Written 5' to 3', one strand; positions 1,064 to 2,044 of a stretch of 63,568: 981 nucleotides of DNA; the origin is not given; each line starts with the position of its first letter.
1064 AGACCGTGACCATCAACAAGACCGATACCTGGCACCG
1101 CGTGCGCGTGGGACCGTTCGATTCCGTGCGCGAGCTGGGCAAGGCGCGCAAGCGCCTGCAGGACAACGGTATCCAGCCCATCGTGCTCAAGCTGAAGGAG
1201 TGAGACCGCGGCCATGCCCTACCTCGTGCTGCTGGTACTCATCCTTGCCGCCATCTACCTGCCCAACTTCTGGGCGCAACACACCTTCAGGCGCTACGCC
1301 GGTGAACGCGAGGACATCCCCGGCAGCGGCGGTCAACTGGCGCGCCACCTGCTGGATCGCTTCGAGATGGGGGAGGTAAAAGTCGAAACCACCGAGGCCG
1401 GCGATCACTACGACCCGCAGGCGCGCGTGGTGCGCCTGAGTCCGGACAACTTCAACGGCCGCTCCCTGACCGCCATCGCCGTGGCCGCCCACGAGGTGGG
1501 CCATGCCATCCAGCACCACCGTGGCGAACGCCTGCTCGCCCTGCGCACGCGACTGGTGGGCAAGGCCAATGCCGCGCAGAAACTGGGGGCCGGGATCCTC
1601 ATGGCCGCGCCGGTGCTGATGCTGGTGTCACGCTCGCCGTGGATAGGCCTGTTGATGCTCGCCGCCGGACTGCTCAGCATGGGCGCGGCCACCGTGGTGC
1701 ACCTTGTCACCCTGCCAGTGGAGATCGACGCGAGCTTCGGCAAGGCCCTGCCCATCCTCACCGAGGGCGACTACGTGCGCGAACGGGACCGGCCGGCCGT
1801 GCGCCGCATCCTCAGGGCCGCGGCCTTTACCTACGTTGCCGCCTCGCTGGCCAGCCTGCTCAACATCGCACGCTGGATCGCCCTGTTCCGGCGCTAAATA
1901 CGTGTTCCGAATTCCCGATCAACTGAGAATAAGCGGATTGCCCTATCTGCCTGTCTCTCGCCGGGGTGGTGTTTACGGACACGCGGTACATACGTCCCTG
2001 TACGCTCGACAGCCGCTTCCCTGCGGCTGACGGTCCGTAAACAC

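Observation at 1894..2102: ~208-bp MITE family that inserts at CTAG and takes over stop codons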

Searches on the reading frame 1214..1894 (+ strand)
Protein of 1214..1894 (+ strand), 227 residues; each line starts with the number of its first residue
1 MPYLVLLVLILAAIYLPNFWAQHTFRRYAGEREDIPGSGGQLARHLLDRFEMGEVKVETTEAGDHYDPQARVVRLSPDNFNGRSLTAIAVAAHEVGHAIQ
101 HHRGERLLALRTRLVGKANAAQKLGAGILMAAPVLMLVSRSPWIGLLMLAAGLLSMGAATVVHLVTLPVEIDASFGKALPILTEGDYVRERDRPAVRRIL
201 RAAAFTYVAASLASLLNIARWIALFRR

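Call 12: find_encoding_contigs(protein=window:1214-1894:+, flank=3000, max_places=6)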
Protein window:1214-1894:+ (227 aa): 3 contigs read that carry it; 3 places shown.
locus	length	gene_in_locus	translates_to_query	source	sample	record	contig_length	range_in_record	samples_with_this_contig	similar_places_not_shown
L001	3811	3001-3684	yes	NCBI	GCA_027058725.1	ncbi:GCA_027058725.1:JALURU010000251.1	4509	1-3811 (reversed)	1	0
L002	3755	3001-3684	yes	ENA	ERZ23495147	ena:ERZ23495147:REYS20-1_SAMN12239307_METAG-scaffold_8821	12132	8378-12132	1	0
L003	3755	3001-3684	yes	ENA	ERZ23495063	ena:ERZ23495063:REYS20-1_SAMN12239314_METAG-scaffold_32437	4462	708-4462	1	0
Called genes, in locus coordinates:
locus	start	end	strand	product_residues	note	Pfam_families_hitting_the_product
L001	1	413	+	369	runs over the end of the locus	?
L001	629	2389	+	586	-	PF03485:Arg_tRNA_synt_N, PF00750:tRNA-synt_1d, PF05746:DALR_1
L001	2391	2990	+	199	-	PF05036:SPOR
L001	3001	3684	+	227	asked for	PF04298:Zn_peptidase_2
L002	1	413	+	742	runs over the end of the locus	PF17764:PriA_3primeBD, PF00270:DEAD, PF04851:ResIII, PF18319:Zn_ribbon_PriA, PF00271:Helicase_C (weak), PF18074:PriA_C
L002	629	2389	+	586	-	PF03485:Arg_tRNA_synt_N, PF00750:tRNA-synt_1d, PF05746:DALR_1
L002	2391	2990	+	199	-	PF05036:SPOR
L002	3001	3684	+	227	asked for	PF04298:Zn_peptidase_2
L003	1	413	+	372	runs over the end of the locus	?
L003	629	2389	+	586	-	PF03485:Arg_tRNA_synt_N, PF00750:tRNA-synt_1d, PF05746:DALR_1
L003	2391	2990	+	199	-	PF05036:SPOR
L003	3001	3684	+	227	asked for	PF04298:Zn_peptidase_2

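Call 29: find_homologous_proteins(query=window:1214-1894:+, max_evalue=1e-40)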
Query window:1214-1894:+ (227 aa): 5197 proteins with E <= 1e-40 among 8000 candidates; the best 120 are listed.
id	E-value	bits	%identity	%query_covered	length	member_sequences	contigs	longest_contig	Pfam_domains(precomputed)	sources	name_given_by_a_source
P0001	2.3e-138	477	99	100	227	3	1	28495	PF04298.19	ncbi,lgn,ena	-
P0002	2.5e-117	408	83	94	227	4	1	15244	PF04298.19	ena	-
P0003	5.2e-109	381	79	94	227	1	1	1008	PF04298.19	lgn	-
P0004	1.5e-95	337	70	100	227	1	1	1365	PF04298.19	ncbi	-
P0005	8.0e-95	335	68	100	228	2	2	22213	PF04298.19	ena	-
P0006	1.1e-94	334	69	100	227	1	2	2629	PF04298.19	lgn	-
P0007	1.6e-93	331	68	100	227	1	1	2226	PF04298.19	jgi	jgi:Zn-dependent membrane protease YugP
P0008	2.5e-93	330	68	95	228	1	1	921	PF04298.19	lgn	-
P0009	2.5e-93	330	67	100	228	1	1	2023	PF04298.19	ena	-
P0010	2.7e-93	330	68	100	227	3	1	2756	PF04298.19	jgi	jgi:hypothetical protein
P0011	4.5e-93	329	67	100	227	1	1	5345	PF04298.19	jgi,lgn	jgi:hypothetical protein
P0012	1.1e-92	328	67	100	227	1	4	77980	PF04298.19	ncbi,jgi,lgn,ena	ncbi:MAG TPA: zinc metallopeptidase [Gammaproteobacteria bacterium]|jgi:hypothetical protein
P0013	2.4e-92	327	67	100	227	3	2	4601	PF04298.19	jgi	jgi:Zn-dependent membrane protease YugP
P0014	3.3e-92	326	67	95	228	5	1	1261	PF04298.19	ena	-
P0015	5.1e-92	326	66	100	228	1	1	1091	PF04298.19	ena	-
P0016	5.6e-92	326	68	100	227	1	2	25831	PF04298.19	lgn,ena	-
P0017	1.1e-91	325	67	100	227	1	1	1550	PF04298.19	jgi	jgi:hypothetical protein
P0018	1.2e-91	325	67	100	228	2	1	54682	PF04298.19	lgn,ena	-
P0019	1.2e-91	324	67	100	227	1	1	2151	PF04298.19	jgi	-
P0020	1.6e-91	324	65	100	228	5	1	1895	PF04298.19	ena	-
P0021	1.8e-91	324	66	100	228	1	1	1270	PF04298.19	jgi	jgi:Zn-dependent membrane protease YugP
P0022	1.9e-91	324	65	100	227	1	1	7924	PF04298.19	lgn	-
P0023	3.6e-91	323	68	100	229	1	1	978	PF04298.19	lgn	-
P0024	4.4e-91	323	66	100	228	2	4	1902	PF04298.19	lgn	-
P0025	4.9e-91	323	68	96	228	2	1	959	PF04298.19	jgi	jgi:Zn-dependent membrane protease YugP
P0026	5.8e-91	322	67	100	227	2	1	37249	PF04298.19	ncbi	-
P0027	1.3e-90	321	66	100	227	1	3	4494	PF04298.19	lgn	-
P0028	1.4e-90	321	65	100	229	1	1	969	PF04298.19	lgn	-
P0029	1.7e-90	321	64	100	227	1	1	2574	PF04298.19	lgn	-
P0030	1.7e-90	321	66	100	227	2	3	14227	PF04298.19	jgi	jgi:Zn-dependent membrane protease YugP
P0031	1.7e-90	321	68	93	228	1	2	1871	PF04298.19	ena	-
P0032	2.5e-90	320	66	100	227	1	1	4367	PF04298.19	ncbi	-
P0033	3.1e-90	320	65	100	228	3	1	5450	PF04298.19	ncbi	-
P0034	4.6e-90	319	65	100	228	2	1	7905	PF04298.19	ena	-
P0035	5.2e-90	319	68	93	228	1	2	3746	PF04298.19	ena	-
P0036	5.3e-90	319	65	100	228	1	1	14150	PF04298.19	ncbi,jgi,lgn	-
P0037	7.8e-90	319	66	93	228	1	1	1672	PF04298.19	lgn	-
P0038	9.9e-90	318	65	100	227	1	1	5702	PF04298.19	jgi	jgi:Zn-dependent membrane protease YugP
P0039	1.0e-89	318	64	100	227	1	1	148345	PF04298.19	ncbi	ncbi:MAG: zinc metallopeptidase [Pseudomonadota bacterium]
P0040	1.1e-89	318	64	100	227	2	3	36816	PF04298.19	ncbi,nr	ncbi:MAG: zinc metallopeptidase [Gammaproteobacteria bacterium]|nr:zinc metallopeptidase [Gammaprote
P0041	1.4e-89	318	65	100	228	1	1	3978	PF04298.19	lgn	-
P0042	1.4e-89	318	65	100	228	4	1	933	PF04298.19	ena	-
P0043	1.6e-89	318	65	100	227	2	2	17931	PF04298.19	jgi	-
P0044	1.7e-89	317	67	93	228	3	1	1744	PF04298.19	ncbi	-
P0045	1.7e-89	317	67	100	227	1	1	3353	PF04298.19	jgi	jgi:Zn-dependent membrane protease YugP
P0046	1.7e-89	317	69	93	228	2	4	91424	PF04298.19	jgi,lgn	-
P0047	2.2e-89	317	70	93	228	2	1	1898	PF06114.20,PF04298.19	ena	-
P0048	2.7e-89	317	66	100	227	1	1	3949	PF04298.19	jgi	-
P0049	2.8e-89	317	68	97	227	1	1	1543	PF04298.19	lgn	-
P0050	3.1e-89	317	66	100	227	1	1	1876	PF04298.19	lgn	-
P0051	3.1e-89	317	65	100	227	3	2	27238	PF04298.19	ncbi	-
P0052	4.0e-89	316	65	100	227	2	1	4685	PF04298.19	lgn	-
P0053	4.3e-89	316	66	100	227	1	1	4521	PF04298.19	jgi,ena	-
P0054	4.6e-89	316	66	94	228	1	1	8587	PF04298.19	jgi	jgi:Zn-dependent membrane protease YugP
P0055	4.9e-89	316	66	100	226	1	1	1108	PF04298.19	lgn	-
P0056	5.0e-89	316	66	100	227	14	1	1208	PF04298.19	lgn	-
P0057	6.6e-89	316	67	93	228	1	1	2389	PF04298.19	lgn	-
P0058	7.5e-89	315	63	100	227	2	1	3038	PF04298.19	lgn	-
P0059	8.2e-89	315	65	100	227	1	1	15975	PF04298.19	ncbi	ncbi:MAG: zinc metallopeptidase [Pseudomonadota bacterium]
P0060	9.5e-89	315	63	100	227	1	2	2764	PF04298.19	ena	-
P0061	9.7e-89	315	66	93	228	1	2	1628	PF04298.19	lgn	-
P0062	1.0e-88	315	65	100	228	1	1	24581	PF04298.19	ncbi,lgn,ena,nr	ncbi:MAG TPA: zinc metallopeptidase [Gammaproteobacteria bacterium]|nr:zinc metallopeptidase [Gammap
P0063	1.0e-88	315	65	95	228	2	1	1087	PF04298.19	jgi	-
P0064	1.0e-88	315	65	100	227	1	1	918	PF04298.19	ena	-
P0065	1.4e-88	314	63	100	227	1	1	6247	PF04298.19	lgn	-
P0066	1.6e-88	314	64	100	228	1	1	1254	PF04298.19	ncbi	-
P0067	1.9e-88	314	67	93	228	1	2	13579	PF04298.19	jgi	jgi:Zn-dependent membrane protease YugP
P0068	2.3e-88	314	65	95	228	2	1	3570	PF04298.19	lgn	-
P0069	2.4e-88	314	65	100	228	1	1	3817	PF04298.19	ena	-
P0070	2.4e-88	314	63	100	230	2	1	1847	PF04298.19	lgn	-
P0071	3.2e-88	313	64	100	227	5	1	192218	PF04298.19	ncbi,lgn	-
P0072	3.3e-88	313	68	93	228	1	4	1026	PF04298.19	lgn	-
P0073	3.7e-88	313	63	100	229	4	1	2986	PF04298.19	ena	-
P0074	3.7e-88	313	68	93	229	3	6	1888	PF04298.19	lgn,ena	-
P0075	3.8e-88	313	65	100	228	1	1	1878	PF04298.19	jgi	jgi:Zn-dependent membrane protease YugP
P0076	3.9e-88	313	63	100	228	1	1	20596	PF04298.19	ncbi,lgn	-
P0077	4.2e-88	313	66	94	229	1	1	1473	PF04298.19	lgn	-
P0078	4.5e-88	313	67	93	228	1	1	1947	PF04298.19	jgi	jgi:Zn-dependent membrane protease YugP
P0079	4.9e-88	313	63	100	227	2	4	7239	PF04298.19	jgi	jgi:Zn-dependent membrane protease YugP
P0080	5.6e-88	313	65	100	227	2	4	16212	PF04298.19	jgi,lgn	-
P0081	5.8e-88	313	67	93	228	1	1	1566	PF04298.19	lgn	-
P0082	8.0e-88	312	65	100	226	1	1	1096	PF04298.19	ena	-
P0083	8.2e-88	312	63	100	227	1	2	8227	PF04298.19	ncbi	-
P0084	9.3e-88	312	64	100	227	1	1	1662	PF04298.19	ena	-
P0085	1.1e-87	312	66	93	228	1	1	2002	PF04298.19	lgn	-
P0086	1.3e-87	311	64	100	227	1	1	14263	PF04298.19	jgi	-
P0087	1.4e-87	311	66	93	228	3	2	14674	PF04298.19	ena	-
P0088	1.4e-87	311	65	93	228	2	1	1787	PF04298.19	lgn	-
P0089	1.5e-87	311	66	100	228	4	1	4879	PF04298.19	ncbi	-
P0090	1.5e-87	311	65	100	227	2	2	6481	PF04298.19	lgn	-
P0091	1.5e-87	311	63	100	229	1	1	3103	PF04298.19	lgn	-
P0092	1.9e-87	311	68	94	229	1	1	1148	PF04298.19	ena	-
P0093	1.9e-87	311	66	100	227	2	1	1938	PF04298.19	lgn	-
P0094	2.1e-87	311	65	100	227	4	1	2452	PF04298.19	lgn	-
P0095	2.2e-87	311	68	100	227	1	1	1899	PF04298.19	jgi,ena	-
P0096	2.6e-87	310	63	100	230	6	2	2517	PF04298.19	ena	-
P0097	2.8e-87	310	65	100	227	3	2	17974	PF04298.19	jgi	jgi:Zn-dependent membrane protease YugP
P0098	2.8e-87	310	65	100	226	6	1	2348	PF04298.19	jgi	jgi:Zn-dependent membrane protease YugP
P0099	2.8e-87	310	64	100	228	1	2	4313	PF04298.19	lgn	-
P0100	2.9e-87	310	64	100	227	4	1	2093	PF04298.19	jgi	-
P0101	2.9e-87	310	65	93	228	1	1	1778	PF04298.19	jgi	jgi:Zn-dependent membrane protease YugP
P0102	3.0e-87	310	64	93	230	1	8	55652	PF04298.19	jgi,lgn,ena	-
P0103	3.2e-87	310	64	100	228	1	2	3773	PF04298.19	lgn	-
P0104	4.3e-87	310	64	100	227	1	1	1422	PF04298.19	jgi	jgi:Zn-dependent membrane protease YugP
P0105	4.7e-87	310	67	93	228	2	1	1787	PF04298.19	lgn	-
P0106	4.8e-87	309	64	100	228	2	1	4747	PF04298.19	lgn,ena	-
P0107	5.3e-87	309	66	93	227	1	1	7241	PF04298.19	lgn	-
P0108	5.4e-87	309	63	93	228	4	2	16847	PF04298.19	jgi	jgi:uncharacterized protein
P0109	5.6e-87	309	65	100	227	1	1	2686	PF04298.19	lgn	-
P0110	6.1e-87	309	66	93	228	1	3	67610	PF04298.19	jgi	jgi:Zn-dependent membrane protease YugP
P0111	6.8e-87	309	64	100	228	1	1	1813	PF04298.19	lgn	-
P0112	7.6e-87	309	65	95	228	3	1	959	PF04298.19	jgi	jgi:Zn-dependent membrane protease YugP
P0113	8.1e-87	309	65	100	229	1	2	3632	PF04298.19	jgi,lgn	jgi:Zn-dependent membrane protease YugP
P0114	8.4e-87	309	64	100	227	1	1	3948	PF04298.19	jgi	-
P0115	8.5e-87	309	66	100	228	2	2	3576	PF04298.19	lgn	-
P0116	9.1e-87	309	68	93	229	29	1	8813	PF04298.19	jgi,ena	-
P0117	1.0e-86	308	65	95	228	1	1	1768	PF04298.19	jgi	-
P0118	1.3e-86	308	65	93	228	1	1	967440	PF04298.19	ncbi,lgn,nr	ncbi:MAG: peptidase [Gammaproteobacteria bacterium]|nr:peptidase [Gammaproteobacteria bacterium]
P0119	1.3e-86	308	67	94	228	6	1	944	PF04298.19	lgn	-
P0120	1.4e-86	308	67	100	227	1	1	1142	PF04298.19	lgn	-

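Call 30: find_encoding_contigs(protein=P0001, flank=1500, max_places=4)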
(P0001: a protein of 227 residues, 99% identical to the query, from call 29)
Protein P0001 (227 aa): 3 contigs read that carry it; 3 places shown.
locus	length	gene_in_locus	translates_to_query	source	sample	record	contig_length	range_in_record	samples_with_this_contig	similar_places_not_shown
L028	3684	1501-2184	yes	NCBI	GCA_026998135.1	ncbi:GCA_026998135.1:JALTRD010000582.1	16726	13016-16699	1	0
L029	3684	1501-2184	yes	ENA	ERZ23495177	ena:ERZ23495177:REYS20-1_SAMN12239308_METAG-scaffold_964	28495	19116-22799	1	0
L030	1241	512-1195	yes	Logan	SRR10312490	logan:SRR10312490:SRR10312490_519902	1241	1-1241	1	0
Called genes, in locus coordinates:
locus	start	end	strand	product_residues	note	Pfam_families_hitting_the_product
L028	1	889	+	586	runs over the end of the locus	PF03485:Arg_tRNA_synt_N, PF00750:tRNA-synt_1d, PF05746:DALR_1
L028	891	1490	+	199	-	PF05036:SPOR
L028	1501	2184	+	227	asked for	PF04298:Zn_peptidase_2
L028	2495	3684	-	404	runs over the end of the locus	?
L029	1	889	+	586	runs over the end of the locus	PF03485:Arg_tRNA_synt_N, PF00750:tRNA-synt_1d, PF05746:DALR_1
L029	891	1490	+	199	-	PF05036:SPOR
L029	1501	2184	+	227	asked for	PF04298:Zn_peptidase_2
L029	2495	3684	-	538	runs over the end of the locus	PF06103:DUF948 (faint), PF00672:HAMP, PF00015:MCPsignal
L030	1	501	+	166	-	?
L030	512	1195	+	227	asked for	PF04298:Zn_peptidase_2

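Call 31: find_encoding_contigs(protein=P0002, flank=1500, max_places=4)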
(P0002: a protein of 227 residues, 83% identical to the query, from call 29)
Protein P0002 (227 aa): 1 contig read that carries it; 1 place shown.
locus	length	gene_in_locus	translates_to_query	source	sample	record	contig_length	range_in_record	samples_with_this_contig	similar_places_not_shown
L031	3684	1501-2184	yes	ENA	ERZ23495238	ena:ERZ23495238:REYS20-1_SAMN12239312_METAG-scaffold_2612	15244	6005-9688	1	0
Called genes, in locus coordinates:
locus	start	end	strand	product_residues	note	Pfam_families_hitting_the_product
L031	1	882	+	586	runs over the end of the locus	PF03485:Arg_tRNA_synt_N, PF00750:tRNA-synt_1d, PF05746:DALR_1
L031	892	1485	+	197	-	PF05036:SPOR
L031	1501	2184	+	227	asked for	PF04298:Zn_peptidase_2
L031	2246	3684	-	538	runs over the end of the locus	PF00672:HAMP (weak), PF00015:MCPsignal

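Call 34: find_encoding_contigs(protein=P0002, flank=10000, max_places=2)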
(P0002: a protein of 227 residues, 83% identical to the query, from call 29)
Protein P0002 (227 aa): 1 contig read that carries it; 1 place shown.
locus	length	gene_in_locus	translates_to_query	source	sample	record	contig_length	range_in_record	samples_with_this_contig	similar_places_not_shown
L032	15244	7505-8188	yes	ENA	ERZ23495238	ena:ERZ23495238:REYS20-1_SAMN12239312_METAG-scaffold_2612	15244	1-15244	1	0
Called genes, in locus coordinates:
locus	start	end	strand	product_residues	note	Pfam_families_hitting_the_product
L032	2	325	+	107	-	?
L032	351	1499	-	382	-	PF01476:LysM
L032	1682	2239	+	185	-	PF01243:PNPOx_N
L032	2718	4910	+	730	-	PF17764:PriA_3primeBD, PF00270:DEAD, PF04851:ResIII, PF18319:Zn_ribbon_PriA, PF00271:Helicase_C (weak), PF18074:PriA_C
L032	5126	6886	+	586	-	PF03485:Arg_tRNA_synt_N, PF00750:tRNA-synt_1d, PF05746:DALR_1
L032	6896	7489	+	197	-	PF05036:SPOR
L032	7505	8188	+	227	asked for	PF04298:Zn_peptidase_2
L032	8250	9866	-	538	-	PF00672:HAMP (weak), PF00015:MCPsignal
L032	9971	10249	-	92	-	PF05899:Cupin_3, PF07883:Cupin_2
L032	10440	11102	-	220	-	PF13505:OMP_b-brl, PF01389:OmpA_membrane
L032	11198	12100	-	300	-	PF01488:Shikimate_DH (weak), PF03446:NAD_binding_2, PF03807:F420_oxidored (weak), PF14833:NAD_binding_11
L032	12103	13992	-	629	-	PF02784:Orn_Arg_deC_N, PF17810:Arg_decarb_HB, PF17944:Arg_decarbox_C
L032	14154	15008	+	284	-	PF17284:Spermine_synt_N, PF01564:Spermine_synth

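Call 97: search_protein_families(library=ncbifam, proteins=[window:1214-1894:+], max_evalue=0.001)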
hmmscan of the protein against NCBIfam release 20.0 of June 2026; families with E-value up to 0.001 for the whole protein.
window:1214-1894:+ (227 aa): 0 families
